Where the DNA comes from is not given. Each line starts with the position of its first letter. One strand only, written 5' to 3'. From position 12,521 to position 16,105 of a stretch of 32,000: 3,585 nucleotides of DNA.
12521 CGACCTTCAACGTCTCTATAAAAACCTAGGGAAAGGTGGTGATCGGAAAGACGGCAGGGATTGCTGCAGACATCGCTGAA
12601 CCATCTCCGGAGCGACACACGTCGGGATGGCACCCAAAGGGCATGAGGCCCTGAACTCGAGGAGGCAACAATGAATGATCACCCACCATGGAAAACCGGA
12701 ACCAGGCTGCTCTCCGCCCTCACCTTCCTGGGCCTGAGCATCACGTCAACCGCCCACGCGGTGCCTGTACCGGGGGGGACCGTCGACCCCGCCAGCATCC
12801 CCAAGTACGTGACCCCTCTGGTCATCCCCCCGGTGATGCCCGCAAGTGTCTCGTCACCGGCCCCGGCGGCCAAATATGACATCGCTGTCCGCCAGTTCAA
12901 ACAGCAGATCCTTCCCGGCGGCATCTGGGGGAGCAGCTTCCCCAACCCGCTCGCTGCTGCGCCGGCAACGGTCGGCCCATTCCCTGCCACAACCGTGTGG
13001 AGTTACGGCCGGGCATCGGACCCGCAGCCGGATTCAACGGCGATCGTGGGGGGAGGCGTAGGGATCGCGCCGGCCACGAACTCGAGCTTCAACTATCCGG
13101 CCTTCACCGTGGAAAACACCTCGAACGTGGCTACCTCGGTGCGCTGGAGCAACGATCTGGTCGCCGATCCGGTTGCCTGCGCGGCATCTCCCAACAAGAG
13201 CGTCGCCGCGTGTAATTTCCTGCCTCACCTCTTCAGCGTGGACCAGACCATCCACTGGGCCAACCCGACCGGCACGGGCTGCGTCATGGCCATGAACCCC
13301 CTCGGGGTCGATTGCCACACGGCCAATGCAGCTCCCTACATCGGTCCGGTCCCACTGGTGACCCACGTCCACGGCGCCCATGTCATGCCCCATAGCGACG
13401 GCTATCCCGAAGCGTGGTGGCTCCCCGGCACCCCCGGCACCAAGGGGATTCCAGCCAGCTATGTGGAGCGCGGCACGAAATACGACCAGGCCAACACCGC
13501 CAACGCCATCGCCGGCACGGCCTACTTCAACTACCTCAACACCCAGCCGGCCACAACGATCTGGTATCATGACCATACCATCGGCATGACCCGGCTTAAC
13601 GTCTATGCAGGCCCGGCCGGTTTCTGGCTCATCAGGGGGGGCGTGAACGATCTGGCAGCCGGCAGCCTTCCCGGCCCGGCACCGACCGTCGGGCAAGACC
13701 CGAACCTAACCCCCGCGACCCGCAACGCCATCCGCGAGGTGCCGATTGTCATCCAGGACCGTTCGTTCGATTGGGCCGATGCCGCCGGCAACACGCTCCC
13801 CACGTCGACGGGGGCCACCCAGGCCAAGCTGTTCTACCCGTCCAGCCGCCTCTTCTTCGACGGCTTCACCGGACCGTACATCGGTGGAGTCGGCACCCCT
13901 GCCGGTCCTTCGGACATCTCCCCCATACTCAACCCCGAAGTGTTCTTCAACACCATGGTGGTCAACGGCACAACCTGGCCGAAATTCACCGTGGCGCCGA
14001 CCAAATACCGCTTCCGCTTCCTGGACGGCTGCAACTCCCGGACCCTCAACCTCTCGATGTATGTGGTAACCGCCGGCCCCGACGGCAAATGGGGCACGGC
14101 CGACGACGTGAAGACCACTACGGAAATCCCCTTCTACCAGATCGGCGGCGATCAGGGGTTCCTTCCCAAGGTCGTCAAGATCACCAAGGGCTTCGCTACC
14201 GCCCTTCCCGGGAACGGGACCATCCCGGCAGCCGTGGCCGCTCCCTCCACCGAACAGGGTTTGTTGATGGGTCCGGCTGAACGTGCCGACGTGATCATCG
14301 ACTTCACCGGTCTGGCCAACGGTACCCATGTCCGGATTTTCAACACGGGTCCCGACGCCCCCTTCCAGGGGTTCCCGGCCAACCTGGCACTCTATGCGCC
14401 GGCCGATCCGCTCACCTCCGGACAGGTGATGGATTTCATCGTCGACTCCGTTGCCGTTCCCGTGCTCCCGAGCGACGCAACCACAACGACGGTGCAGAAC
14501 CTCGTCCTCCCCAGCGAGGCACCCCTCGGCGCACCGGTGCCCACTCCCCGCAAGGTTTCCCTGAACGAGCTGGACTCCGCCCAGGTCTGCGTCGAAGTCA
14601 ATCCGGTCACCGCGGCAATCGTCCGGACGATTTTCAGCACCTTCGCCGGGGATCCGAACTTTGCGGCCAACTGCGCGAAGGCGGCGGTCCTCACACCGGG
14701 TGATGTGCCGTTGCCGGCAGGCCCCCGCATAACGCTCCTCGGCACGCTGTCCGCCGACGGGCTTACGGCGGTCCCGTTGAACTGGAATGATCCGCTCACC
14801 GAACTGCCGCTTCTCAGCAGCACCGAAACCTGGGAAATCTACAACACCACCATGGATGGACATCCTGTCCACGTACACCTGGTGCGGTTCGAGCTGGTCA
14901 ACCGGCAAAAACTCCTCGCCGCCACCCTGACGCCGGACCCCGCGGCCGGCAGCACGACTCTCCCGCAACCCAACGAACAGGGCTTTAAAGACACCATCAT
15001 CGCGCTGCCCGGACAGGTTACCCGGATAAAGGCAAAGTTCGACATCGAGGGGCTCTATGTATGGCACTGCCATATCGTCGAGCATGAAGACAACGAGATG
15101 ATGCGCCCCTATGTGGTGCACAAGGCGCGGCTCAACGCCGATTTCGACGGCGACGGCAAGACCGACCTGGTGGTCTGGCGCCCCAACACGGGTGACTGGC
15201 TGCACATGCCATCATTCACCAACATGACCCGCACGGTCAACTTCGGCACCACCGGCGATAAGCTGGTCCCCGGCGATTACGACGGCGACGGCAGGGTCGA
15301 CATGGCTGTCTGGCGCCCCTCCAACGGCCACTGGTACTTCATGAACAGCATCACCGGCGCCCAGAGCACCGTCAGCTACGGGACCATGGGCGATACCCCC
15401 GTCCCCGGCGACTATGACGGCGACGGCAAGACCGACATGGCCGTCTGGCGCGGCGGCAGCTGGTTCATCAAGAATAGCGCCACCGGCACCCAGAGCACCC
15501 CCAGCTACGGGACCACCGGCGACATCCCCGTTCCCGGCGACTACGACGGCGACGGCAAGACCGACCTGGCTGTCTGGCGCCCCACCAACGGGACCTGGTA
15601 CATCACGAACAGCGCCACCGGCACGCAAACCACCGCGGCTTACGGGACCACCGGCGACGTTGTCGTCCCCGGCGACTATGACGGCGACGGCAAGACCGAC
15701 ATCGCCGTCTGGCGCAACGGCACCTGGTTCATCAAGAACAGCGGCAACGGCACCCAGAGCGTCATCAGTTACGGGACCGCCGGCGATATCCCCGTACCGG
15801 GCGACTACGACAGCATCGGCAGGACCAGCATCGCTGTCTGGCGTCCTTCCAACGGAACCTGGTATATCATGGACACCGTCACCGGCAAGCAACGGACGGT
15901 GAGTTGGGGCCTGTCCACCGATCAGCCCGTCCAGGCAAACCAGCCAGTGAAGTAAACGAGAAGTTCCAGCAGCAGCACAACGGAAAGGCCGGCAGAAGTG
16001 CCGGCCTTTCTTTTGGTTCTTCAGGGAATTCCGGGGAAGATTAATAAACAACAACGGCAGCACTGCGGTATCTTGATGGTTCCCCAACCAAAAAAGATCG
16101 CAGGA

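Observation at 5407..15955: Duplicated operon architecture: FkpA-like chaperone + tiny secreted ORF + giant Sec-exported multicopper oxidase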

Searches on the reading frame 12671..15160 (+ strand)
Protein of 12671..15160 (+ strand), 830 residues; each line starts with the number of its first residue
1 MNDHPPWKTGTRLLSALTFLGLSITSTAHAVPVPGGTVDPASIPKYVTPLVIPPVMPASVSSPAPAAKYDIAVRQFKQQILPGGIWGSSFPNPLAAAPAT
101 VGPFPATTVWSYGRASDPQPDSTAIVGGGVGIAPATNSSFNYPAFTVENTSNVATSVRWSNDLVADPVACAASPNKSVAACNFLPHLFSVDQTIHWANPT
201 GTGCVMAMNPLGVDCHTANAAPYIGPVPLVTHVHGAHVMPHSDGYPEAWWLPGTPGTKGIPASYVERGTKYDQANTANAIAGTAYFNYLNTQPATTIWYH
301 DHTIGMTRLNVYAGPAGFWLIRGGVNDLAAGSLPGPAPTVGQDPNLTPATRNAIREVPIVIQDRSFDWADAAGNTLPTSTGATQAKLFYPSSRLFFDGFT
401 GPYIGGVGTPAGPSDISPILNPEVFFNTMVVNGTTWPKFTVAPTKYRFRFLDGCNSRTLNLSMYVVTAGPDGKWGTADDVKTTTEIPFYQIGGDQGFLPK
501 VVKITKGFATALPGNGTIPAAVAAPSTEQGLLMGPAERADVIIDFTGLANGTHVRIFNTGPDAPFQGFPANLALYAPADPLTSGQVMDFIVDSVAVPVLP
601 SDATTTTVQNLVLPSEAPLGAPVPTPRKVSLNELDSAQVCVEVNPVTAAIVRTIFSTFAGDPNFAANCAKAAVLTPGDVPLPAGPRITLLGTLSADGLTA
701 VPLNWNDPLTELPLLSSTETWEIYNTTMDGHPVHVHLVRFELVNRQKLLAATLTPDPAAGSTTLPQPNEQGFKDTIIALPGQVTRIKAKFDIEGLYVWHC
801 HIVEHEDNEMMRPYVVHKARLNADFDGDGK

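Call 13: find_homologous_proteins(query=window:12671-15160:+, max_evalue=0.00001)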
Query window:12671-15160:+ (830 aa): 7618 proteins with E <= 0.00001 among 8000 candidates; the best 120 are listed.
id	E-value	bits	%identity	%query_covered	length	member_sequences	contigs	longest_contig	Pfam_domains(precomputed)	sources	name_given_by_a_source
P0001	0.0e+0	1749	91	100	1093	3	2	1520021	PF01839.30,PF07731.21,PF13517.13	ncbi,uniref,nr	ncbi:VCBS repeat-containing protein [Geobacter hydrogenophilus]|uniref:Plastocyanin-like domain-cont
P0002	0.0e+0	1541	80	98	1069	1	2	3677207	PF07731.21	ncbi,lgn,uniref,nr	ncbi:multicopper oxidase domain-containing protein [Geobacter sp. AOG1]|uniref:multicopper oxidase d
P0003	0.0e+0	1391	73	100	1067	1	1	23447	PF07731.21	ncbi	-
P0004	0.0e+0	1333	73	97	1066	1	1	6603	PF07731.21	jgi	jgi:FtsP/CotA-like multicopper oxidase with cupredoxin domain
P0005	0.0e+0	1316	69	100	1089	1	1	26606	PF07731.21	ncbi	-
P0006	0.0e+0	1215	66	100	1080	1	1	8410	PF01839.30,PF07731.21,PF13517.13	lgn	-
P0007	0.0e+0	1198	67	99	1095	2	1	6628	PF01839.30,PF07731.21,PF13517.13,PF07483.17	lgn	-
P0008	0.0e+0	1189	68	98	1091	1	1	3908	PF01839.30,PF07731.21,PF13517.13,PF07483.17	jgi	-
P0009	0.0e+0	1172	66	99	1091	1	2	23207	PF01839.30,PF07731.21,PF13517.13,PF07483.17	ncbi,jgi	-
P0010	0.0e+0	1148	66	95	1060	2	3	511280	PF07731.21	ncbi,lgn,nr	ncbi:MAG: copper oxidase [Geobacter sp.]|nr:MAG: copper oxidase [Geobacter sp.]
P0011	0.0e+0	1143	65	98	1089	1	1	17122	PF01839.30,PF07731.21,PF13517.13,PF07483.17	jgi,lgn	-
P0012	0.0e+0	1125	64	100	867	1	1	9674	PF01839.30,PF07731.21,PF13517.13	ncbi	ncbi:MAG: multicopper oxidase domain-containing protein, partial [Desulfuromonadaceae bacterium]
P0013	0.0e+0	1122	64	100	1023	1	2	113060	PF07731.21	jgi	jgi:FtsP/CotA-like multicopper oxidase with cupredoxin domain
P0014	0.0e+0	1119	65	99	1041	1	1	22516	PF01839.30,PF07731.21,PF13517.13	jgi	jgi:FtsP/CotA-like multicopper oxidase with cupredoxin domain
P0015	0.0e+0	1106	64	98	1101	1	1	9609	PF07731.21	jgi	-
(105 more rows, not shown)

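Call 16: find_related_loci(query=A1, collection=genome_contigs, flank=10000)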
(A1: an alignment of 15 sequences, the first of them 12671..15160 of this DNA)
Query A1 (830 aa) in genome_contigs; peptide patterns used: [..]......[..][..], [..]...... (x = any residue, [..] = any of these).
600 stretches matched a pattern (row limit reached: there are more); 573 encode a relative of the query (tblastn E <= 1e-3); the best 80 are kept; 80 distinct loci.
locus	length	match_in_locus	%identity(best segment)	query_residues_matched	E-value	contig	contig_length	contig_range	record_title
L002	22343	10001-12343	66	26-816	0e+0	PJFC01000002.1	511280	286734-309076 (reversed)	MAG: Geobacter sp. isolate H2geo H2geo_contig_2, whole genome shotgun sequence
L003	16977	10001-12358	56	33-816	0e+0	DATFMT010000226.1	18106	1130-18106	MAG TPA_asm: Geothermobacteraceae bacterium isolate SMAG_U9232 k141_37630, whole genome shotgun sequence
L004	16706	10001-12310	54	6-830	0e+0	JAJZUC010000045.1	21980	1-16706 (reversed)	MAG: Deltaproteobacteria bacterium isolate SKS4.bin16 NODE_3423_length_21980_cov_4.230998, whole genome shotgun sequence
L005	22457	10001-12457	54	20-816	0e+0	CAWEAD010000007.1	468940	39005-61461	MAG: uncultured delta proteobacterium isolate MFD05684.bin.1.22 genome assembly, contig: contig_30841, whole genome shot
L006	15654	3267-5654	51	10-818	0e+0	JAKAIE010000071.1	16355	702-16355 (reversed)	MAG: Nitrospirae bacterium isolate WY3.bin163 NODE_6050_length_16355_cov_5.293505, whole genome shotgun sequence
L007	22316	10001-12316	49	35-819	0e+0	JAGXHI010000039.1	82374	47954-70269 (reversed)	MAG: Desulfuromonadales bacterium isolate LH_M59 k141_968656, whole genome shotgun sequence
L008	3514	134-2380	48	38-814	0e+0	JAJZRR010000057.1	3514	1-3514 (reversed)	MAG: Deltaproteobacteria bacterium isolate SKS1.bin98 NODE_49121_length_3514_cov_32.864482, whole genome shotgun sequenc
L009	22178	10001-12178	49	45-816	0e+0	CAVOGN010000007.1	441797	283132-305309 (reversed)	MAG: uncultured Gammaproteobacteria bacterium isolate MFD09779.bin.2.82 genome assembly, contig: contig_36748, whole gen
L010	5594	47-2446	45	30-823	0e+0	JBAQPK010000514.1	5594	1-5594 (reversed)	MAG: Desulfuromonadaceae bacterium isolate MFD12001_ilm_asm_bin38 k127_108399, whole genome shotgun sequence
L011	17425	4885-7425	41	14-816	0e+0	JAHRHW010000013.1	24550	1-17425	MAG: Candidatus Thiodiazotropha taylori isolate LUC18009_Mgill_PainPondCtena NODE_13_length_24550_cov_5.401102, whole ge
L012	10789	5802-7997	43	14-819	7e-178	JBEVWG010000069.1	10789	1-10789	MAG: Candidatus Thiodiazotropha sp. 6PLUC1 c_000000000090, whole genome shotgun sequence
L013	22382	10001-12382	42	14-827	2e-175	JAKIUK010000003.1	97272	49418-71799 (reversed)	MAG: Methylococcaceae bacterium isolate D100SM.bin.16 NODE_75_length_97272_cov_11.361099, whole genome shotgun sequence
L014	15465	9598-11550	43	37-819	4e-172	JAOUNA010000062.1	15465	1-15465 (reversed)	MAG: Myxococcales bacterium isolate 8_1_July_SF_Bin58 8_1_July_SF_Bin58_scaffold_1344_c1, whole genome shotgun sequence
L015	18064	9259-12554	42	16-817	2e-171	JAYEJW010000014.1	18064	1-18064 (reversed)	MAG: Pseudomonadota bacterium isolate MAG153 MAG153_14, whole genome shotgun sequence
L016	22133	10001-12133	42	36-819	3e-170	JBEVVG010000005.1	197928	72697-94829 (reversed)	MAG: Candidatus Thiodiazotropha sp. isolate AUST1 L219 c_000000000004, whole genome shotgun sequence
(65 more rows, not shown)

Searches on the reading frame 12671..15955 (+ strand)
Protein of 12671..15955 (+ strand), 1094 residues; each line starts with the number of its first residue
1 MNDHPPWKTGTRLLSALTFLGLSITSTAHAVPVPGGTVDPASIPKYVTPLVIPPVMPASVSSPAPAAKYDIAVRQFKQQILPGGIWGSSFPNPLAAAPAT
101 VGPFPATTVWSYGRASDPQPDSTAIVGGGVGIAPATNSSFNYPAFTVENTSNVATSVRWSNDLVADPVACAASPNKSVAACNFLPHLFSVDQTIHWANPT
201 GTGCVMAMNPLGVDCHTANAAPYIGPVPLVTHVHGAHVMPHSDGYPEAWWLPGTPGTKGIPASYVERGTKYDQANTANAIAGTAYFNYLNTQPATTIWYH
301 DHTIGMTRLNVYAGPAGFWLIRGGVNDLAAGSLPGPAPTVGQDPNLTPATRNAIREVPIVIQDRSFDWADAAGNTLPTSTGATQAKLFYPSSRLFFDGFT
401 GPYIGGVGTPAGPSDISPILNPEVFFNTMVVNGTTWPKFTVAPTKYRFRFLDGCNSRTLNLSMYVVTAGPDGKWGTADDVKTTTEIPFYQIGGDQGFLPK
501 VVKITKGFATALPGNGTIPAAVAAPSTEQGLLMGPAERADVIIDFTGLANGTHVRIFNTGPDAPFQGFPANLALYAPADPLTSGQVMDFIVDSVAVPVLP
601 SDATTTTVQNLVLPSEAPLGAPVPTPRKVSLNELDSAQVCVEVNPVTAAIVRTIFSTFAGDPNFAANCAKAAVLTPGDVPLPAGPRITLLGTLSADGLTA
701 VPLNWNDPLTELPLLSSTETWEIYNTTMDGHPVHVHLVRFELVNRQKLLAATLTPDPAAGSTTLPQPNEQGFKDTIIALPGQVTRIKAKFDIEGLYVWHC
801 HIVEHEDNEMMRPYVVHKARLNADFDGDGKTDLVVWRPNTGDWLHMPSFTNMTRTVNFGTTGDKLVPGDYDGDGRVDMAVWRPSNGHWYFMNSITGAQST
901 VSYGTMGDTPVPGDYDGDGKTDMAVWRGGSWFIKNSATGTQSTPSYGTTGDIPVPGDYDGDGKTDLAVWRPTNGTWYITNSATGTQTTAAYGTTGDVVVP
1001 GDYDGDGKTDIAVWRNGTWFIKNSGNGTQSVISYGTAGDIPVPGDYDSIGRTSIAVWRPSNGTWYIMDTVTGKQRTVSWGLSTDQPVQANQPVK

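Call 3: search_protein_families(library=pfam, proteins=[window:12671-15955:+], max_evalue=0.01)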
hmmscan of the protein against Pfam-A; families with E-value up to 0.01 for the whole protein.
window:12671-15955:+ (1094 aa): 4 families
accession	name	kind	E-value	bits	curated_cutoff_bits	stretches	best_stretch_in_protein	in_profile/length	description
PF13517.12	FG-GAP_3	-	1.3e-21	77.4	26.9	4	957-1013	1-61/61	FG-GAP-like repeat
PF01839.29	FG-GAP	-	2.5e-18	66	22.1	3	953-968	5-20/37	FG-GAP repeat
PF07731.20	Cu-oxidase_2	-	3e-18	66.3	20.4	1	716-818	40-135/137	Multicopper oxidase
PF12256.14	TcdB_toxin_midN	-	0.0042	16.8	24.8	0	822-843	32-53/181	Insecticide toxin TcdB middle/N-terminal region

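Call 8: find_encoding_contigs(protein=window:12671-15955:+, flank=10000, max_places=6)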
Protein window:12671-15955:+ (1094 aa): 1 contig read that carries it; 1 place shown.
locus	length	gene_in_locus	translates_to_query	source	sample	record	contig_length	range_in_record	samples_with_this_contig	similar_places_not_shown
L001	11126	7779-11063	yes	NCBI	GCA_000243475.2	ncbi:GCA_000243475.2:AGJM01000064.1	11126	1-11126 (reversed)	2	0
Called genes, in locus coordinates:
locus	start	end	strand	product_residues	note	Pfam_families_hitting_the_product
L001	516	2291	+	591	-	PF00953:Glycos_transf_4, PF01346:FKBP_N, PF00254:FKBP_C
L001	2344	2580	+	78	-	-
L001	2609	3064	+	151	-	-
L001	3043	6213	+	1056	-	PF07731:Cu-oxidase_2 (faint), PF01839:FG-GAP (faint), PF13517:FG-GAP_3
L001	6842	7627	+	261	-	PF01346:FKBP_N, PF00254:FKBP_C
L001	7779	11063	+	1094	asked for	PF07731:Cu-oxidase_2, PF01839:FG-GAP (faint), PF13517:FG-GAP_3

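Call 9: search_solved_structures(query=window:12671-15955:+, max_evalue=0.01)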
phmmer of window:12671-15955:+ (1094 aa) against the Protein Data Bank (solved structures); distinct sequences matched with E-value up to 0.01: 66 (the best 60 are shown).
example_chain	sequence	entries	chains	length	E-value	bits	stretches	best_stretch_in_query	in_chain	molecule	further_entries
7z5p_A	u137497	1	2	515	6.8e-48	166.1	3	687-816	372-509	Copper oxidase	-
8z5b_A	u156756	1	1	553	3.3e-47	163.9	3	704-816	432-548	Multicopper oxidase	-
1gsk_A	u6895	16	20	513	1e-43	152.3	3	697-815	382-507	SPORE COAT PROTEIN A | COTA LACCASE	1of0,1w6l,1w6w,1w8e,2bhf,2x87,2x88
9bd5_A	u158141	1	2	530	1.2e-43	152.1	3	703-825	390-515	Spore coat protein A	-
4akq_A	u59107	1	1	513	2.5e-43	151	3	697-815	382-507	SPORE COAT PROTEIN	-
4a67_A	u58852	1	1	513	3.3e-43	150.6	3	697-815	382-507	SPORE COAT PROTEIN A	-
2wsd_A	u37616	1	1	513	4.6e-43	150.1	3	697-815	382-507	SPORE COAT PROTEIN A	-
4a68_A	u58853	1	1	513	5.3e-43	149.9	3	697-815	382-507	SPORE COAT PROTEIN A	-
4akp_A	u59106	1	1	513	7.4e-43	149.4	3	697-815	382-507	SPORE COAT PROTEIN A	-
4ako_A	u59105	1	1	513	1.3e-42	148.7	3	697-815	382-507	SPORE COAT PROTEIN A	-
4a66_A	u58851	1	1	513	1.5e-42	148.4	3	697-815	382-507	SPORE COAT PROTEIN A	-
5zlk_A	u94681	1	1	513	1.8e-42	148.2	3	697-815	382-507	Spore coat protein A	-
5zll_A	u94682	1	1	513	2e-42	148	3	697-815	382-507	Spore coat protein A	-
5zlm_A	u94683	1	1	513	2e-42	148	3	697-815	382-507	Spore coat protein A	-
3gyr_A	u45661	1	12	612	8.5e-22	79.7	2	671-819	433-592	Phenoxazinone synthase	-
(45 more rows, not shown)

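Call 24: list_cluster_members(proteins=[window:12671-15955:+, window:5407-7182:+, window:17688-19457:+, window:7476-11105:+])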
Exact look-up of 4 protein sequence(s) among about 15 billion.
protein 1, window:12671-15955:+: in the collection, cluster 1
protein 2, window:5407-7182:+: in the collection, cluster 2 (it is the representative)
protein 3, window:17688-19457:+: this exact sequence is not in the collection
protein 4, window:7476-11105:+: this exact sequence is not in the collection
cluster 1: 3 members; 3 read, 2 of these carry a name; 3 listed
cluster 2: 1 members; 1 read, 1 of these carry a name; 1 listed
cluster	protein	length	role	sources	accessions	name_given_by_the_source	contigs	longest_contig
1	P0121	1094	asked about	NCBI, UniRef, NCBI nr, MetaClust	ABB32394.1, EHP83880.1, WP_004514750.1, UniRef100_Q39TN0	multicopper oxidase type 2 [Geobacter metallireducens RCH3] | Multicopper oxidase, manganese oxidase family, repeat-containing n=1 Tax=Geobacter ... | FG-GAP-like repeat-containing protein [Geobacter metallireducens]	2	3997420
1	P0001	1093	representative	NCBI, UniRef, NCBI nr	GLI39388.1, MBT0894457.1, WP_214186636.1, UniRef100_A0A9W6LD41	VCBS repeat-containing protein [Geobacter hydrogenophilus] | Plastocyanin-like domain-containing protein n=1 Tax=Geobacter hydrogenophilus TaxID=40983 ... | FG-GAP-like repeat-containing protein [Geobacter hydrogenophilus]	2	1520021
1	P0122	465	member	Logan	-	-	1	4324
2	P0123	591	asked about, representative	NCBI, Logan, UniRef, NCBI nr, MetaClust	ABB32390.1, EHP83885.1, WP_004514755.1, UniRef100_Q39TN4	FKBP-type peptidyl-prolyl isomerase domain protein [Geobacter metallireducens RCH3] | peptidylprolyl isomerase n=1 Tax=Geobacter metallireducens (strain ATCC 53774 / DSM 7210 ... | FKBP-type peptidyl-prolyl cis-trans isomerase N-terminal domain-containing protein ...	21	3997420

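Call 51: search_protein_families(library=ncbifam, proteins=[window:12671-15955:+], max_evalue=0.01)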
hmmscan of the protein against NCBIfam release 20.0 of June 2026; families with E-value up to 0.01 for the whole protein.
window:12671-15955:+ (1094 aa): 5 families
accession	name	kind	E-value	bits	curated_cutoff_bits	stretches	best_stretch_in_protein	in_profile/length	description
NF045554.1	AmiPhnlOxPhsA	equivalog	2.8e-44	151.7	950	3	705-819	450-573/581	O-aminophenol oxidase PhsA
NF008205.1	PRK10965.1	equivalog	1.7e-20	73.4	525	3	695-816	419-528/529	multicopper oxidase CueO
NF008135.0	PRK10883.1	equivalog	5.7e-07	28.4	581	1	292-336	134-174/471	cell division protein FtsP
TIGR01480.1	copper_res_A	subfamily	0.00041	18.9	478.95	1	724-814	520-590/593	copper resistance system multicopper oxidase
NF047539.1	XAC2610_fam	domain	0.00065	20.1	35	0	956-974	4-22/89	XAC2610-related protein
